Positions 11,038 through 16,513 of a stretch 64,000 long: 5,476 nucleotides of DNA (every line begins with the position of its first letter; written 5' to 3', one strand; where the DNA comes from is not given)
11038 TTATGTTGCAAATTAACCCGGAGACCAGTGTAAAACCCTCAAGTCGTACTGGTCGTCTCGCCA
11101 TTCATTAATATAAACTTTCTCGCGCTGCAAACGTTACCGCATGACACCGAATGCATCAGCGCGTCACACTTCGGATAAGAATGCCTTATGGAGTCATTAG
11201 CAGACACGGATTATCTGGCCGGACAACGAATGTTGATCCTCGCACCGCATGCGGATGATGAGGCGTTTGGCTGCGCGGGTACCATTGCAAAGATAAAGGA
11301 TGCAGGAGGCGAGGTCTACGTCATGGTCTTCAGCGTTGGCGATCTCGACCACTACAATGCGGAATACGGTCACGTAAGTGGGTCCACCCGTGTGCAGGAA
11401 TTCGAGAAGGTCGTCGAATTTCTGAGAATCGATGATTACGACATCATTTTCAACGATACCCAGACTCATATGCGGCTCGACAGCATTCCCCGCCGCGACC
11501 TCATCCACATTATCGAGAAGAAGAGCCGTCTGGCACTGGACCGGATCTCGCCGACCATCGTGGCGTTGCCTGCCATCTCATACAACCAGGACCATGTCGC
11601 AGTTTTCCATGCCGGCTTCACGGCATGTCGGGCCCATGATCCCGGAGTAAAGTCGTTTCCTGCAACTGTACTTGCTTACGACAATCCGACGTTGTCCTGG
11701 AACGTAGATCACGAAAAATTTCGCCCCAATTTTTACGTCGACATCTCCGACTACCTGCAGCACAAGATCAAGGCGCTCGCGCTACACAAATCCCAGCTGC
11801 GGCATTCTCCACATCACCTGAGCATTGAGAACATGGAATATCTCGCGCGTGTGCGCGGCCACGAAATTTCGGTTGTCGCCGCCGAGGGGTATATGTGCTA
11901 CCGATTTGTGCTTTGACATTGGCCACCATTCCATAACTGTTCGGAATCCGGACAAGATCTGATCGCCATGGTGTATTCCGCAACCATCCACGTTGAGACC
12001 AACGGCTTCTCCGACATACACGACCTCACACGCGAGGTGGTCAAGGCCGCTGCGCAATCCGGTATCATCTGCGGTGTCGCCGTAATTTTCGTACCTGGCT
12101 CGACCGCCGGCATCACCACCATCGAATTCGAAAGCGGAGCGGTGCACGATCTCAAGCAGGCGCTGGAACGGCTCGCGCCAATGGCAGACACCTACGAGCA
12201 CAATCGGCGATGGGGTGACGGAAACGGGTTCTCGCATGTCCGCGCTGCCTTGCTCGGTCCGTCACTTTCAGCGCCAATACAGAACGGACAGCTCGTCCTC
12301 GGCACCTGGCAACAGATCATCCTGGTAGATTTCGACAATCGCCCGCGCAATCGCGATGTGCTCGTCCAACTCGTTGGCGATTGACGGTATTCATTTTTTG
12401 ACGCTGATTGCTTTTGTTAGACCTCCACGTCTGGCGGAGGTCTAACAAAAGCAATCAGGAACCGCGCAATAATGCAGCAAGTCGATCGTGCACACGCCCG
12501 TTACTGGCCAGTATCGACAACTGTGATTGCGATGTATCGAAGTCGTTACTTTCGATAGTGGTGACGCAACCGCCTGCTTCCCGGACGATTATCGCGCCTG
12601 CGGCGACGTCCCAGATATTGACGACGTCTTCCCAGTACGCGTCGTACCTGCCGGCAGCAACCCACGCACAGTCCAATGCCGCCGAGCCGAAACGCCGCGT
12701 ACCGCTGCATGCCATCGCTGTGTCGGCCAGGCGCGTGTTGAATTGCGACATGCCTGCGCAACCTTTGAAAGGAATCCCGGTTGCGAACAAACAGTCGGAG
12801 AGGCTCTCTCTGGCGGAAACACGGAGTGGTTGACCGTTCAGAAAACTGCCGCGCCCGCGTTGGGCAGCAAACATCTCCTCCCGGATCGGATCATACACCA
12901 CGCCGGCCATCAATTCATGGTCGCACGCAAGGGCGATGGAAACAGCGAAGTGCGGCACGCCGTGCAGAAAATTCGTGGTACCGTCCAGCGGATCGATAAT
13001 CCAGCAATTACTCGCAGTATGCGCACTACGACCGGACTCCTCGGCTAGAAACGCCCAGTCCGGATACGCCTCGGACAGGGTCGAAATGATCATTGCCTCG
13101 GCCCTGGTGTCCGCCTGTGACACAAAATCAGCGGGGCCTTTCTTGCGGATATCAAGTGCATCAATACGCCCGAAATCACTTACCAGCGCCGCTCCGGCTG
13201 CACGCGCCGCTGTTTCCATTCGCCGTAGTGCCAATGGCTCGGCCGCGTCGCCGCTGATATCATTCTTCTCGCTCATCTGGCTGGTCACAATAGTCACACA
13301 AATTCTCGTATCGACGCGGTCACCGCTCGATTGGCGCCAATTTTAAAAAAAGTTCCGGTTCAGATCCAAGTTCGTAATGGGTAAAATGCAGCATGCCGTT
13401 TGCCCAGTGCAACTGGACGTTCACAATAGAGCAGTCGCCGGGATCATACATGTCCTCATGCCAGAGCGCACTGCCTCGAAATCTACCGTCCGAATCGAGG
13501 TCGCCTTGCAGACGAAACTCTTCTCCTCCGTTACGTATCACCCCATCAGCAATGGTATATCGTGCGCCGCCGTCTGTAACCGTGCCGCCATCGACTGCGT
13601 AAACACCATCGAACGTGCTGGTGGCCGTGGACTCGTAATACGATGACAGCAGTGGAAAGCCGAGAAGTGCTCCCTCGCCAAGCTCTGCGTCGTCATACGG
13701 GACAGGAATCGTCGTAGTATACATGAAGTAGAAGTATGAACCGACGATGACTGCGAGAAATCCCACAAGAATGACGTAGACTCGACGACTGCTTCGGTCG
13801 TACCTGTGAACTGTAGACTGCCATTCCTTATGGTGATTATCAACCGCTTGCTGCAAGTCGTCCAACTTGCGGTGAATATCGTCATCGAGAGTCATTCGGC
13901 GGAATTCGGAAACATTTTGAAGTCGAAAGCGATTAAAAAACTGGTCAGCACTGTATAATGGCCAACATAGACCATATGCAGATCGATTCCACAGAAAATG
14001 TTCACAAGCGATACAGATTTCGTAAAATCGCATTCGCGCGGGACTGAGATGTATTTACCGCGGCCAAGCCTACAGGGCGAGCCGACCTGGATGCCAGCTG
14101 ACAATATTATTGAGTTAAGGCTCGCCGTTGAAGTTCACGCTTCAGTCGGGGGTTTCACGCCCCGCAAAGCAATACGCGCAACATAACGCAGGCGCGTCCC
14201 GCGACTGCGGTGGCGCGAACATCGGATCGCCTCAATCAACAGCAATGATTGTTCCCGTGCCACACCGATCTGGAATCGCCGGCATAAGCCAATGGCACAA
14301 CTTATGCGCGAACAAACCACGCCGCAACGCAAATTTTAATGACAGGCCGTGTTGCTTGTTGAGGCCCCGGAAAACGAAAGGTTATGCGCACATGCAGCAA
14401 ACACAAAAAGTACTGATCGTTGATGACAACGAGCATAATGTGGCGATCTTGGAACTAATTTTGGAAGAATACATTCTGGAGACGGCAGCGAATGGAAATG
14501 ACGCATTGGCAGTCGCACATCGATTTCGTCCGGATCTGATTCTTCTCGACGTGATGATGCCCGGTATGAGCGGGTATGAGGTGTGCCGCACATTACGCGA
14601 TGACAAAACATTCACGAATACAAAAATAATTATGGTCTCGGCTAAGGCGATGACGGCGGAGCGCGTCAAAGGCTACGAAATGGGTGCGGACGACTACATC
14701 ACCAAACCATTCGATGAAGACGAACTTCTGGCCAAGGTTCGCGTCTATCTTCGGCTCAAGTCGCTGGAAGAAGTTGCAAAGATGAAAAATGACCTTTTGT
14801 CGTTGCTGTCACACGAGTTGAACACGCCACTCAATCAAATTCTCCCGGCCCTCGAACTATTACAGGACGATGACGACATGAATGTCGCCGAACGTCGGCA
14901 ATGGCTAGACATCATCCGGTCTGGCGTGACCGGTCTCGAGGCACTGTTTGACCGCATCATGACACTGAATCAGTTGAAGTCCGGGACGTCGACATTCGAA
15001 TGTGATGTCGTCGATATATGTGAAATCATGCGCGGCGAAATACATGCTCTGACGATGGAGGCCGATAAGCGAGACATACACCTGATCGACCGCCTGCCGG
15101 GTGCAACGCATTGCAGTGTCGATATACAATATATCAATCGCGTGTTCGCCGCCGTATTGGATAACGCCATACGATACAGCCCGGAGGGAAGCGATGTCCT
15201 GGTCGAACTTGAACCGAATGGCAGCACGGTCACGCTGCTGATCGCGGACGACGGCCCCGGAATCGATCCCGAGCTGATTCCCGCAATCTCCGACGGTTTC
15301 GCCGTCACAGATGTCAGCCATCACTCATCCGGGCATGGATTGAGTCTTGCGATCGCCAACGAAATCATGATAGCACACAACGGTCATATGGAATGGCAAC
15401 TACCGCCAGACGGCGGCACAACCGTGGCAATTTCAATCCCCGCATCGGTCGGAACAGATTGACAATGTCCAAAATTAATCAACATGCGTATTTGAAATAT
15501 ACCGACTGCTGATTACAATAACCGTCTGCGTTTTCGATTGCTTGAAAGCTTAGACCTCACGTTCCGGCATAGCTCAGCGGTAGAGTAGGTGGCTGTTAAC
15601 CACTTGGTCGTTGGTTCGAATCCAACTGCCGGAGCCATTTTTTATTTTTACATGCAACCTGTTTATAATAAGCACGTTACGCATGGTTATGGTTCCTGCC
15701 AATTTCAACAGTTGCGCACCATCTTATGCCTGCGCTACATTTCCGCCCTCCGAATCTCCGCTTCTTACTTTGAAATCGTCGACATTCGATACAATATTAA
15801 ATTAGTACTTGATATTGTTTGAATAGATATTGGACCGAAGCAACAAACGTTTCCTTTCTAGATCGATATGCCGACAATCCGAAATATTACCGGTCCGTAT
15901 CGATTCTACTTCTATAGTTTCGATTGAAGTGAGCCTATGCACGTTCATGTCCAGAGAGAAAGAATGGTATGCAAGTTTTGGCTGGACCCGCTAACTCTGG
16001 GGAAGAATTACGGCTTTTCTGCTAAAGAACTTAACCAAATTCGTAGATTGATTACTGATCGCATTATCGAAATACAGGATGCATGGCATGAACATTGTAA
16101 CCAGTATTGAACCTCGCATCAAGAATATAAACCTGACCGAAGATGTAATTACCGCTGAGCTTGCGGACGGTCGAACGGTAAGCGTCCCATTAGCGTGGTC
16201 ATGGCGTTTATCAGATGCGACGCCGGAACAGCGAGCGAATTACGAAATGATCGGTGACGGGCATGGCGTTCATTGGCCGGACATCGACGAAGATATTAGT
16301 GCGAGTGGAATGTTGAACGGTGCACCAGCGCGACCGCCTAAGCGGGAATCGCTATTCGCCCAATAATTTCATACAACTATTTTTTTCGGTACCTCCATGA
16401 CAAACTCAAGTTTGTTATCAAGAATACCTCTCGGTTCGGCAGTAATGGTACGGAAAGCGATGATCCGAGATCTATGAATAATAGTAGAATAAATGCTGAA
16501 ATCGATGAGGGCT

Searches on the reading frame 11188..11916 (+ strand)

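Call 42: search_protein_families(library=pfam, proteins=[window:11188-11916:+], max_evalue=0.01)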
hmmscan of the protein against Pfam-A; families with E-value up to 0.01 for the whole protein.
window:11188-11916:+ (242 aa): 1 family
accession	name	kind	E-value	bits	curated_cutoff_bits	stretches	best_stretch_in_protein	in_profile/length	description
PF02585.22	PIG-L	-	4.4e-16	60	28.2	1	16-146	1-128/129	GlcNAc-PI de-N-acetylase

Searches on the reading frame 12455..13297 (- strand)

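Call 42: search_protein_families(library=pfam, proteins=[window:12455-13297:-], max_evalue=0.01)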
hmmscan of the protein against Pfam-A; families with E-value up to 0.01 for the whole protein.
window:12455-13297:- (280 aa): 1 family
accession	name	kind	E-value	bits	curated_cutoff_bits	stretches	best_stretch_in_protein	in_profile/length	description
PF00459.30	Inositol_P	-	4.6e-69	233.4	27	1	29-278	11-267/271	Inositol monophosphatase family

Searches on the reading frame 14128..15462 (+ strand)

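Call 6: search_protein_families(library=pfam, proteins=[window:14128-15462:+], max_evalue=1)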
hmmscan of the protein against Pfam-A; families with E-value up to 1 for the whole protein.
window:14128-15462:+ (444 aa): 6 families
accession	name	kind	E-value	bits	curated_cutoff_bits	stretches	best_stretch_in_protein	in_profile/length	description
PF00072.30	Response_reg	-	2.4e-30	105.4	30.2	1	95-205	1-111/111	Response regulator receiver domain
PF02518.31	HATPase_c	-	1.1e-20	74.5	26.4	1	333-439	3-109/111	Histidine kinase-, DNA gyrase B-, and HSP90-like ATPase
PF00512.31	HisKA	-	1.7e-10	41.2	26.9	1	219-286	1-66/66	His Kinase A (phospho-acceptor) domain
PF13581.12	HATPase_c_2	-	0.0069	16.8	27.4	1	345-414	41-109/127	Histidine kinase-like ATPase domain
PF08000.17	bPH_1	-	0.063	13.7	27.7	1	150-181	33-64/122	Bacterial PH domain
PF23198.2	PDE8A_N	-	0.092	13.1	29.6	1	112-178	32-99/147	PDE8A-like, N-terminal domain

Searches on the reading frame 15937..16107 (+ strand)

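Call 42: search_protein_families(library=pfam, proteins=[window:15937-16107:+], max_evalue=0.01)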
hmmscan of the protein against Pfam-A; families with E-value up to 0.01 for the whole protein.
window:15937-16107:+ (57 aa): 1 family
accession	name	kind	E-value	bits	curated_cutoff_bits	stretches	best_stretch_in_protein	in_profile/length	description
PF13711.11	DUF4160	-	7e-10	39.4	23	1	1-51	16-65/65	Domain of unknown function (DUF4160)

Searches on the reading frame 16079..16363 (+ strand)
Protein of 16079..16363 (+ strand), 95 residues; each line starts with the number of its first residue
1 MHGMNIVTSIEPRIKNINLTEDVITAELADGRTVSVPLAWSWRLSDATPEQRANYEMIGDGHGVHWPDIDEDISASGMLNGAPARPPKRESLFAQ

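Call 42: search_protein_families(library=pfam, proteins=[window:16079-16363:+], max_evalue=0.01)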
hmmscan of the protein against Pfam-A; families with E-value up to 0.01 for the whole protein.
window:16079-16363:+ (95 aa): 1 family
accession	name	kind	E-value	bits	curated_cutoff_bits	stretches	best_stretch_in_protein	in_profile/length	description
PF10387.14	DUF2442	-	1.8e-20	73.3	23.9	1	16-83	3-71/72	Protein of unknown function (DUF2442)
